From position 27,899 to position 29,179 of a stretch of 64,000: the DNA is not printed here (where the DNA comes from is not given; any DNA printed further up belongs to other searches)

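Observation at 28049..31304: ApbE flavin transferase embedded between cytochromes and a GT-C membrane protein: the flavinylated target is not obvious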

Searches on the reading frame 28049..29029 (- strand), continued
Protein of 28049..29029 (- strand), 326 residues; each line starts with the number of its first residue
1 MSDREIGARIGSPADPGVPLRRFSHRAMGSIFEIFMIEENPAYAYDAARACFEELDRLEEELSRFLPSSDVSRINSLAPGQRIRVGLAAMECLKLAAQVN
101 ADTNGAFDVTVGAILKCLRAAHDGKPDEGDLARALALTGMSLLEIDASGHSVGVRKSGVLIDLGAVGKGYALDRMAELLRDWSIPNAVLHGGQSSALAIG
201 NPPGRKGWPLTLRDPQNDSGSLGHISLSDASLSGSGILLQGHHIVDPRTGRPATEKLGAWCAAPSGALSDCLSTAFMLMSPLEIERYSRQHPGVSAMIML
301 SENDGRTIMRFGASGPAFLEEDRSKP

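Call 97: search_protein_representatives(protein=window:28049-29029:-)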
Query: 326 residues. Proteins with E-value up to 0.001 (for the whole library): 23651; up to 1e-10: 11957; up to 1e-30: 967. The best 150 are listed.
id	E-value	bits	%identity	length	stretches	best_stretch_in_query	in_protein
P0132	4.0e-92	325.1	54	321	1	12-302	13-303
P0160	1.0e-88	313.9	53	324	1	16-312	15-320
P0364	1.2e-88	313.6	52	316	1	13-313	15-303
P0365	1.5e-87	310.0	53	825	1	17-313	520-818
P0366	3.5e-83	295.7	51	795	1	14-313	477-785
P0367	5.6e-83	295.1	51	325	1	20-302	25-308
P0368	6.1e-83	294.9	50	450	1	20-305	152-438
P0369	8.5e-83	294.5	50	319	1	20-313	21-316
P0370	1.2e-82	294.0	48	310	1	18-312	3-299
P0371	4.3e-81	288.8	49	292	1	21-314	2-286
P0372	7.2e-81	288.1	47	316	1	19-312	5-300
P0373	1.9e-79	283.4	48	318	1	15-314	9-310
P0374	3.1e-78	279.5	51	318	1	20-305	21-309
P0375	3.8e-77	275.9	46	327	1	17-307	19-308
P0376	1.1e-76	274.4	46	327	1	20-303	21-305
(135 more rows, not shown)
